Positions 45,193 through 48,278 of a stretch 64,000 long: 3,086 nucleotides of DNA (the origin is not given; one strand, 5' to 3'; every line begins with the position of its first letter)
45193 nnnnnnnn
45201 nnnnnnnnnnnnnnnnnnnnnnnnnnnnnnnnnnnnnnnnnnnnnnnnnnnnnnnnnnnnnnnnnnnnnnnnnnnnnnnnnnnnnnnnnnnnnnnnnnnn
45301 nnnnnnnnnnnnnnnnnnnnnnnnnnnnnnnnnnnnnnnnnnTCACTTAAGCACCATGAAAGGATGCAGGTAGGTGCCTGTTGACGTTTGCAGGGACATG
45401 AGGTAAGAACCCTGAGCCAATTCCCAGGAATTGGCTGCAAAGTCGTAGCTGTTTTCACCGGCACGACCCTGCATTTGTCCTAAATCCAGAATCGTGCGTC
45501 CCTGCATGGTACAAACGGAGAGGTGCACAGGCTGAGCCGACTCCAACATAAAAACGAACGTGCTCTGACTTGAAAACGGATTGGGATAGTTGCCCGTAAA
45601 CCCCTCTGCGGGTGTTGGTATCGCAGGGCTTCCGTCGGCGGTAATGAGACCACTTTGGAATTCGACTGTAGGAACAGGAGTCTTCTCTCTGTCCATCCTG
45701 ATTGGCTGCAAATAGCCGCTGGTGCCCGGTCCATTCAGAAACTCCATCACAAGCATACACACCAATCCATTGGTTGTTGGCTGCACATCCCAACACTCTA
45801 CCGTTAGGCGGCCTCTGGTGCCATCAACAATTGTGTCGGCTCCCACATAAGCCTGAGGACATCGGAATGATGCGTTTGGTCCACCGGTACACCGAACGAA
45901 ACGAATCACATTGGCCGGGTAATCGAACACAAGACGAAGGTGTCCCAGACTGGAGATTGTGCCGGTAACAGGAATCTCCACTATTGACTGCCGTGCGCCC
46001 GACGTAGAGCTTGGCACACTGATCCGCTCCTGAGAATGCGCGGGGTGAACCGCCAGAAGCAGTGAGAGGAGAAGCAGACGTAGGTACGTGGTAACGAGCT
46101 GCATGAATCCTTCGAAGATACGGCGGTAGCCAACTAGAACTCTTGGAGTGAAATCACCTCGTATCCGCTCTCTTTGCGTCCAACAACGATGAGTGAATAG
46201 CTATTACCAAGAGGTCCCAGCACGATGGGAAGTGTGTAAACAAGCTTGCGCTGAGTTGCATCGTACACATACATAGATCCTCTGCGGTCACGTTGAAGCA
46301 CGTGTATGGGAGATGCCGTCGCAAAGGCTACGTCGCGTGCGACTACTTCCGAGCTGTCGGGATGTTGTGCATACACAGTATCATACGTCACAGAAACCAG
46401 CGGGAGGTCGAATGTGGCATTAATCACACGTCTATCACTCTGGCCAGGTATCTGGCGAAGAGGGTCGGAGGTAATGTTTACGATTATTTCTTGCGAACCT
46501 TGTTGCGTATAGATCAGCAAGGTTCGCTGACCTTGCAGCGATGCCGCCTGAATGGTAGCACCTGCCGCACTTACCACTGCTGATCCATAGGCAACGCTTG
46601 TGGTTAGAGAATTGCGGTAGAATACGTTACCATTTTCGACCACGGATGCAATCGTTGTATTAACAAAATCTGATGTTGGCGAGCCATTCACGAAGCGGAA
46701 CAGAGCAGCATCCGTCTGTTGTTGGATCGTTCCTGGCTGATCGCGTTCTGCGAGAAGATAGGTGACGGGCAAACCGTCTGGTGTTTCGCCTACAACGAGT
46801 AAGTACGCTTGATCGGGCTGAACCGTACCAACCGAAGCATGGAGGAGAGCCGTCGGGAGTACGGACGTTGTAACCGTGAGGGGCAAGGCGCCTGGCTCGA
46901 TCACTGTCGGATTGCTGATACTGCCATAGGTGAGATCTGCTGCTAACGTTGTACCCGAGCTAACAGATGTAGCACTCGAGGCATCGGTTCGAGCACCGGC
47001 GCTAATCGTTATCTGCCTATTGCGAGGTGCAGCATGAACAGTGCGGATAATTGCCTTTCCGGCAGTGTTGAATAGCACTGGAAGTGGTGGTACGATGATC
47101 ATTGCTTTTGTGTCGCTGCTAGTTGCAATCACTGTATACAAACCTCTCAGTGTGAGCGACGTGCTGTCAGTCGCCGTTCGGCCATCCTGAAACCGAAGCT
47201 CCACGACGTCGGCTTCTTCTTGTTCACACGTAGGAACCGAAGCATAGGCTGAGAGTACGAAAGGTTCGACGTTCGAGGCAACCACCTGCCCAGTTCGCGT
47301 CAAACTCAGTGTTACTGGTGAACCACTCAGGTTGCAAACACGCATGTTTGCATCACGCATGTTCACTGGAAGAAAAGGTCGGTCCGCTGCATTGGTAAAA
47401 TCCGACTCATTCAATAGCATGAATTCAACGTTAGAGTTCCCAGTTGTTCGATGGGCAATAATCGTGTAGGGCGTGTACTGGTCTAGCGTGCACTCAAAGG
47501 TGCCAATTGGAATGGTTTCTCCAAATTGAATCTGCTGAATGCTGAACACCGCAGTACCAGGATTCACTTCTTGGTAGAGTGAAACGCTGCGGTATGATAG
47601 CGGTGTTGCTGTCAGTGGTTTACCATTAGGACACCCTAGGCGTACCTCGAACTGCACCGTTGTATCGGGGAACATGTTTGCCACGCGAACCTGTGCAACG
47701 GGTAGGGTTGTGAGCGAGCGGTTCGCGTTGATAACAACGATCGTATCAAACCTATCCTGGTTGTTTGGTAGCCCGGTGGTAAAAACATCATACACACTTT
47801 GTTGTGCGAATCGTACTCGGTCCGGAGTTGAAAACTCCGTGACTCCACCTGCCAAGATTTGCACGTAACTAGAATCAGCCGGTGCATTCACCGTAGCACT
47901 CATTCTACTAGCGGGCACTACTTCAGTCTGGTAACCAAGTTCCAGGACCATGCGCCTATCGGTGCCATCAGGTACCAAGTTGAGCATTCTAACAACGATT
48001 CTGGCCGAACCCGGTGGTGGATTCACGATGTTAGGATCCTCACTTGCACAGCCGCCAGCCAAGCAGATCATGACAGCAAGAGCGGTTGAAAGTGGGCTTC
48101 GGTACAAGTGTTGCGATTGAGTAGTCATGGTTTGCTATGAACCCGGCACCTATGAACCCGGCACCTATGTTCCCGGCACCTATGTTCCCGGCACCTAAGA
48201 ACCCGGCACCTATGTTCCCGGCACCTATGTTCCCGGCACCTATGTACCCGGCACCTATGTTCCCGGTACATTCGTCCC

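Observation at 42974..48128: Three-gene surface operon (lipoprotein, small T9SS-CTD protein, IgGFc-binding-like/beta-barrel protein) downstream of the repeat array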

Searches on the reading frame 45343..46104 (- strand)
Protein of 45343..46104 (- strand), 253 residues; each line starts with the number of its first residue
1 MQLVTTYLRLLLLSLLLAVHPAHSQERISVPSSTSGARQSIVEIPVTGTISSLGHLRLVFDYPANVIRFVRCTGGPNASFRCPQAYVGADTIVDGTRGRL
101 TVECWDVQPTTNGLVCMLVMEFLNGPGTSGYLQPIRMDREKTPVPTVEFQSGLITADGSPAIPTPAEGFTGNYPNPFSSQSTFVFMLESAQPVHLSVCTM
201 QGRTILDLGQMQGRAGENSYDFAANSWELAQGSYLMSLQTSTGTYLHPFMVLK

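Call 3: search_protein_families(library=pfam, proteins=[window:45343-46104:-], max_evalue=1)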
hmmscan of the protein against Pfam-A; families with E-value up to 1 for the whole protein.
window:45343-46104:- (253 aa): 1 family
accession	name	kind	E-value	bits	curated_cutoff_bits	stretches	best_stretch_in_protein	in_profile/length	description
PF18962.6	Por_Secre_tail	-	0.0001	22.9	27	1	173-246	2-70/75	Secretion system C-terminal sorting domain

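Call 4: search_protein_families(library=ncbifam, proteins=[window:45343-46104:-], max_evalue=1)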
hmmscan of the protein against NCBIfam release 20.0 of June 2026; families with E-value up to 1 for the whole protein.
window:45343-46104:- (253 aa): 4 families
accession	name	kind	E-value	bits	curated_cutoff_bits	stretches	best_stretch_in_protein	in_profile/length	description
TIGR04183.1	Por_Secre_tail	domain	2e-06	27.6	23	1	173-250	2-70/72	T9SS type A sorting domain-containing protein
NF033707.1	T9SS_sortase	equivalog_domain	0.00058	17.6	420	1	172-239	1001-1076/1095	type IX secretion system sortase PorU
NF052323.1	T9SSA_dep_M6i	equivalog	0.012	13.5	600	1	170-240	958-1026/1043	T9SS-dependent M6-like inactivated metalloprotease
NF038113.1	T9SSA_dep_M36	equivalog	0.033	12.3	885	1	170-245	794-862/869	T9SS-dependent M36 family metallopeptidase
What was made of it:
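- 45346..45597 (-): T9SS type-A C-terminal sorting domain (residues 170-253). TIGR04183 27.6 bits, above the cut-off of 23 (call 4).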

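Call 26: find_homologous_proteins(query=window:45343-46104:-)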
Query window:45343-46104:- (253 aa): 8 proteins with E <= 0.001 among 417 candidates.
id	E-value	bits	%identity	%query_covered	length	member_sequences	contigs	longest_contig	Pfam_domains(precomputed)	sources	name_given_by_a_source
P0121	7.2e-167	571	100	100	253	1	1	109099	-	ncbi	-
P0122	2.1e-58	216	46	89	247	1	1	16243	-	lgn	-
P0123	1.5e-56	210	42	97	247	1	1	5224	-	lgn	-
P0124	2.2e-56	209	44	97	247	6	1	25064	-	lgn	-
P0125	4.3e-55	205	42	97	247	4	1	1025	-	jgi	jgi:hypothetical protein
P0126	9.6e-50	187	41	97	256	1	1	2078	-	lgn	-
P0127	1.1e-47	180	40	91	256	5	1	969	-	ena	-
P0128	1.7e-45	173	39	90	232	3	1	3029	PF18962.8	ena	-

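Call 28: find_homologous_proteins(query=A2)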
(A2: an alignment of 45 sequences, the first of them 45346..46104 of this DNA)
Query A2 (45 sequences) (253 aa, profile of the alignment): 23 proteins with E <= 0.001 among 6557 candidates.
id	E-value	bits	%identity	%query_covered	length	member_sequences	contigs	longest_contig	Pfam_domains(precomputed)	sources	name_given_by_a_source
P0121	5.0e-83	296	100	100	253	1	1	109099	-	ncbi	-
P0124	1.6e-76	275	44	97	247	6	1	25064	-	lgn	-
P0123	1.9e-74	268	42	97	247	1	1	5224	-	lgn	-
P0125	9.4e-74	266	42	97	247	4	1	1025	-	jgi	jgi:hypothetical protein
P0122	1.8e-72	262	46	89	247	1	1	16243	-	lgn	-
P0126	1.8e-70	255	41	97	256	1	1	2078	-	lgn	-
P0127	3.1e-69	251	40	91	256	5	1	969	-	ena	-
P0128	9.0e-66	240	39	90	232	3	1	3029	PF18962.8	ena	-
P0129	1.0e-62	230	21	86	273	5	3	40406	-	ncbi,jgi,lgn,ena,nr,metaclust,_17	ncbi:MAG: hypothetical protein GX121_07915 [Ignavibacteria bacterium]|jgi:hypothetical protein|nr:hy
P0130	5.8e-60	221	20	97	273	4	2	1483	-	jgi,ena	-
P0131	6.9e-60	220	19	100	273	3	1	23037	-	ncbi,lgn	-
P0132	2.8e-59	219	22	92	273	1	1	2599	PF18962.8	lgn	-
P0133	2.4e-10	58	33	28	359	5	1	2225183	PF18962.8,PF04231.20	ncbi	-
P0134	6.2e-10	57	27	32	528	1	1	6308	PF18962.8,PF28492.1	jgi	jgi:hypothetical protein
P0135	1.7e-9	55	31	40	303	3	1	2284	PF18962.8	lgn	-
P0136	3.8e-9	54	35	27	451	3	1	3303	PF18962.8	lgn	-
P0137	7.1e-9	53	20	40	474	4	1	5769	PF18962.8,PF07995.18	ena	-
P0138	1.3e-8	52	30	29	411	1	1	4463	PF18962.8,PF25852.1,PF14870.13,PF13860.13,PF15902.13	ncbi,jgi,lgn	ncbi:MAG TPA: YCF48-related protein [Ignavibacteria bacterium]|jgi:photosystem II stability/assembly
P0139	2.7e-6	45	29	68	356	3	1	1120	PF07452.18,PF18962.8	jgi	jgi:hypothetical protein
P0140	3.2e-6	45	29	36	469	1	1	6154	PF18962.8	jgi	-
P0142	2.2e-4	39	27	31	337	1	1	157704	PF18962.8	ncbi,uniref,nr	ncbi:T9SS type A sorting domain-containing protein [Cryomorpha ignava]|uniref:T9SS type A sorting do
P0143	3.6e-4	38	37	15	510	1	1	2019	PF14312.13,PF18962.8,PF13860.13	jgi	-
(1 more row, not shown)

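Call 29: search_protein_families(library=ncbifam, alignment_id=A2, max_evalue=0.01)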
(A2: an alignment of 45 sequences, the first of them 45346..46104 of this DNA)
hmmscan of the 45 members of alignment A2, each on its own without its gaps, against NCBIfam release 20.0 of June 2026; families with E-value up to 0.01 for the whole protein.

A. member 1, window:45346-46104:- (253 aa): 2 families
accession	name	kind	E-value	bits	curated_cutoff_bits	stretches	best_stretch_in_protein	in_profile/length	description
TIGR04183.1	Por_Secre_tail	domain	2e-06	27.6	23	1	173-250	2-70/72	T9SS type A sorting domain-containing protein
NF033707.1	T9SS_sortase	equivalog_domain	0.00058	17.6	420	1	172-239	1001-1076/1095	type IX secretion system sortase PorU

B. families by the number of members that match (of 45 scanned): 7 families
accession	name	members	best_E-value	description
TIGR04183.1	Por_Secre_tail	44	1.2e-08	T9SS type A sorting domain-containing protein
NF052323.1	T9SSA_dep_M6i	19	2.6e-06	T9SS-dependent M6-like inactivated metalloprotease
NF038113.1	T9SSA_dep_M36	9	0.00045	T9SS-dependent M36 family metallopeptidase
NF033707.1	T9SS_sortase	8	0.00028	type IX secretion system sortase PorU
NF050177.1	TapA_OM_Porphy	1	2.5e-05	TapA/TapC family T9SS-dependent outer membrane protein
NF005566.0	PRK07236.1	1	0.0044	hypothetical protein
NF033170.0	lipo_LIC13355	1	0.0046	LIC_13355 family lipoprotein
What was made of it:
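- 45346..45597 (-): 44 of 45 family members hit TIGR04183 (call 29).
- On T9SS type-A CTD cargo (TIGR04183 / PF18962): 44 of 45 family members match TIGR04183 (call 29).
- Domain calls: calls 3, 4, 29.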

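Call 37: predict_structure(alignment_id=A3)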
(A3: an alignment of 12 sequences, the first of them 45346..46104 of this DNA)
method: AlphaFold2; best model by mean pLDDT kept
length: 253 residues; sequences in the alignment: 12
mean_pLDDT: 86.2   pTM: 0.58
mean pLDDT of the five models: 86.2, 85.9, 85.6, 85.5, 83.8
residues with pLDDT >= 90: 133; 70-90: 89; 50-70: 30; < 50: 1
segments of 3 or more residues with pLDDT < 50: none
pLDDT, mean of each block of 10 residues (from residue 1): 79 69 80 92 96 93 92 92 78 82 94 95 88 95 91 92 70 64 88 92 90 91 77 90 88 73
secondary structure, 60 per line:
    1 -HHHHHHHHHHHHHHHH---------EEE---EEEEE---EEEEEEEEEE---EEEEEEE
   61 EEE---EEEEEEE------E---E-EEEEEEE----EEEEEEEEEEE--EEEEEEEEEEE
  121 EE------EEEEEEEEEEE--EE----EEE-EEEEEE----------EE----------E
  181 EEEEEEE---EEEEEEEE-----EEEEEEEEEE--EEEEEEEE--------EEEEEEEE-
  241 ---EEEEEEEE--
elements in order: H2-17 E27-29 E33-37 E41-50 E54-63 E67-73 E86-92 E97-107 E110-122 E129-139 E148-150 E152-157 E180-187 E191-198 E204-213 E216-223 E232-239 E244-251
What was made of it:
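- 45634..46026 (-): Cohesin-like beta-sandwich (residues 27-157). AF2 pLDDT 86 (call 37).
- On T9SS type-A CTD cargo (TIGR04183 / PF18962): Hydrophobic N-terminus, modelled as helix 2-17 in AF2 (call 37).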

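Call 40: fold_search(model_id=the predicted structure, library=pdb)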
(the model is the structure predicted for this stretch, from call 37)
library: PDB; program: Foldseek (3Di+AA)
matches with E <= 10: 1990; with E <= 0.001: 753
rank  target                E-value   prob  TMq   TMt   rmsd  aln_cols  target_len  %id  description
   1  2w1n                  5.4e-09  1.00  0.36  0.39  14.5       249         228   12  cohesin and fibronectin type-III double module construct from the Clostridium perfringens glycoside hydrolase GH84C (released 2009-02-03)
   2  3kcp_A                1.2e-07  1.00  0.38  0.33  16.2       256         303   13  Crystal structure of interacting Clostridium thermocellum multimodular components (released 2010-02-09)
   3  4fl4_C                2.2e-07  1.00  0.40  0.34  16.1       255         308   13  Scaffoldin conformation and dynamics revealed by a ternary complex from the Clostridium thermocellum cellulosome (released 2012-06-27)
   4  4fl4_I                3.0e-07  1.00  0.40  0.34  15.8       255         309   12  Scaffoldin conformation and dynamics revealed by a ternary complex from the Clostridium thermocellum cellulosome (released 2012-06-27)
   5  4fl4_L                3.7e-07  1.00  0.41  0.34  14.5       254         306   12  Scaffoldin conformation and dynamics revealed by a ternary complex from the Clostridium thermocellum cellulosome (released 2012-06-27)
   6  9l07_L                1.2e-06  1.00  0.19  0.22  14.5       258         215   12  The local refined map of SARS-CoV-2 EG.5.1 Variant Spike protein complexed with antibody XGi-203 (released 2025-12-10)
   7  6kgc_A                1.9e-06  1.00  0.38  0.62   5.3       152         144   16  Crystal structure of CaDoc0917(R49D)-CaCohA2 complex at pH 5.4 (released 2020-07-08)
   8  9l05_L                2.5e-06  1.00  0.19  0.23  16.4       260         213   13  The local refined map of SARS-CoV-2 EG.5.1 Variant Spike protein complexed with antibody XGi-198 (released 2025-12-10)
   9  6kgd_A                2.6e-06  1.00  0.36  0.59   5.1       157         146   16  Crystal structure of CaDoc0917(R49D)-CaCohA2 complex at pH 8.0 (released 2020-07-08)
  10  8zhi_D                2.9e-06  1.00  0.20  0.23  14.4       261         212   10  SARS-CoV-2 spike trimer (6P) in complex with three H18 Fabs (released 2024-08-21)
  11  8gpu_O                5.3e-06  1.00  0.20  0.22  15.9       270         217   14  YFV_E_YD6Fab_prefusion (released 2022-11-02)
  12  9e69_B                5.3e-06  1.00  0.19  0.22  15.4       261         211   10  Antibody 5E10 (released 2025-07-16)
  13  6kgf_C                5.8e-06  1.00  0.40  0.64   4.1       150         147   15  Crystal structure of CaDoc0917(R16D)-CaCohA2 complex at pH 8.2 (released 2020-07-08)
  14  8sdh_D                6.4e-06  1.00  0.19  0.23  16.4       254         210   12  Crystal structure of SARS-CoV-2 receptor binding domain in complex with neutralizing antibody CC25.56 (released 2024-08-07)
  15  5uby_L                6.8e-06  1.00  0.20  0.23  16.3       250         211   12  Fab structure of anti-HIV-1 gp120 mAb 1A8 (released 2018-01-10)
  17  6kgf_A                7.1e-06  1.00  0.34  0.57   6.4       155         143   15  Crystal structure of CaDoc0917(R16D)-CaCohA2 complex at pH 8.2 (released 2020-07-08)
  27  1aoh_A                9.1e-06  1.00  0.41  0.67   4.0       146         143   13  SINGLE COHESIN DOMAIN FROM THE SCAFFOLDING PROTEIN CIPA OF THE CLOSTRIDIUM THERMOCELLUM CELLULOSOME (released 1998-07-08)
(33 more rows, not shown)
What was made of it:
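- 45634..46026 (-): Foldseek against cohesins: 2w1n E 5e-9, 1aoh TM 0.67, 6kgf TM 0.64 (call 40).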

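Call 72: search_solved_structures(query=A2, max_evalue=0.1)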
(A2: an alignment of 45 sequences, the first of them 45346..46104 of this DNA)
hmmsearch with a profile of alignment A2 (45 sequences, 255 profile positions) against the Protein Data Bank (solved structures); distinct sequences matched with E-value up to 0.1: 10.
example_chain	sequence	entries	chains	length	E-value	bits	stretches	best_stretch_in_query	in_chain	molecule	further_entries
6kg8_A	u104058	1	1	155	0.002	20.7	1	26-161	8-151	Probably cellulosomal scaffolding protein, secreted cellulose-binding and cohesin domain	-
8glj_D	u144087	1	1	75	0.0025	20.3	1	174-226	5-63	Por secretion system C-terminal sorting domain-containing protein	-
2ccl_A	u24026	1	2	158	0.0034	19.9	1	29-80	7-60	CELLULOSOMAL SCAFFOLDING PROTEIN A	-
1aoh_A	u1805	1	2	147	0.0066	18.9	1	26-78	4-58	Cellulosomal-scaffolding protein A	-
1ohz_A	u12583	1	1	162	0.0083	18.6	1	29-80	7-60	CELLULOSOMAL SCAFFOLDING PROTEIN A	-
1g1k_A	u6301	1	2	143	0.021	17.3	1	29-100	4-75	SCAFFOLDING PROTEIN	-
1anu_A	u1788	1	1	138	0.023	17.2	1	30-80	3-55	COHESIN-2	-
9whd_A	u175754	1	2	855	0.024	17.1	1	168-248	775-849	GH167 glycoside hydrolase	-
2vn5_A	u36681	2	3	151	0.026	17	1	29-99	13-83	SCAFFOLDING PROTEIN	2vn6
7t4q_G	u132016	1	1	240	0.069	15.6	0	9-60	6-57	Fab 2C12 light chain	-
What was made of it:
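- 45634..46026 (-): The family profile hits seven cohesin sequences in the PDB at E 0.002-0.03 (call 72).
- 45346..45597 (-): The profile also hits a solved Por CTD, 8glj_D (call 72).
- Closest known: Cellulosomal cohesin modules. Same: The same nine-stranded jelly-roll fold (TM 0.6-0.67), with weak profile similarity (calls 40, 72).
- Cohesin-like fold and profile hits: calls 40, 72.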

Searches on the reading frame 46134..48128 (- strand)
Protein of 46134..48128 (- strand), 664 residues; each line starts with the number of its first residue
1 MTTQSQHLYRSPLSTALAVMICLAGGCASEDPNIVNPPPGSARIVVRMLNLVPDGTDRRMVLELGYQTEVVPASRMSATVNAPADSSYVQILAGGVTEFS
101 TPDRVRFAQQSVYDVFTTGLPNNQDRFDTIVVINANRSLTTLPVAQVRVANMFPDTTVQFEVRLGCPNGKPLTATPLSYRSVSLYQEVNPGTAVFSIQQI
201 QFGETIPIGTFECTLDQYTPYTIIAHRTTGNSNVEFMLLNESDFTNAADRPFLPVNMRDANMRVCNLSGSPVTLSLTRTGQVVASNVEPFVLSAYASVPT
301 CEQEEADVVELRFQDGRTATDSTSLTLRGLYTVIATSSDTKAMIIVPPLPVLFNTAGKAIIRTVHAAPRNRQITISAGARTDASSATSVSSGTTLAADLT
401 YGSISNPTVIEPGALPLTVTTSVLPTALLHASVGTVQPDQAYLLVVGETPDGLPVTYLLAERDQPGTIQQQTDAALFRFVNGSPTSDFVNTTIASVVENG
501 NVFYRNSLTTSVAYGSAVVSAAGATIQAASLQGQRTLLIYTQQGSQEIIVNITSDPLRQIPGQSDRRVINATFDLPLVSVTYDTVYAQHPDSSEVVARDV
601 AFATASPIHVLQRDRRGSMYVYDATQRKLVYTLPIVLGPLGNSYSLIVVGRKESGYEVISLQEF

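Call 3: search_protein_families(library=pfam, proteins=[window:46134-48128:-], max_evalue=1)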
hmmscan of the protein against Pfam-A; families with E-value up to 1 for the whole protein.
window:46134-48128:- (664 aa): 1 family
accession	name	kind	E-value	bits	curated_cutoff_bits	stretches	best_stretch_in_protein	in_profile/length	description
PF14344.12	DUF4397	-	4.1e-19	69.7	30.6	3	145-249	1-100/119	Domain of unknown function (DUF4397)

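Call 4: search_protein_families(library=ncbifam, proteins=[window:46134-48128:-], max_evalue=1)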
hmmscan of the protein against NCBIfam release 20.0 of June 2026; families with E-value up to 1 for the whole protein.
window:46134-48128:- (664 aa): 0 families

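Call 71: search_solved_structures(query=window:46137-48128:-, max_evalue=1)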
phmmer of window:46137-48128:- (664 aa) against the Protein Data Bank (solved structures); distinct sequences matched with E-value up to 1: 0.
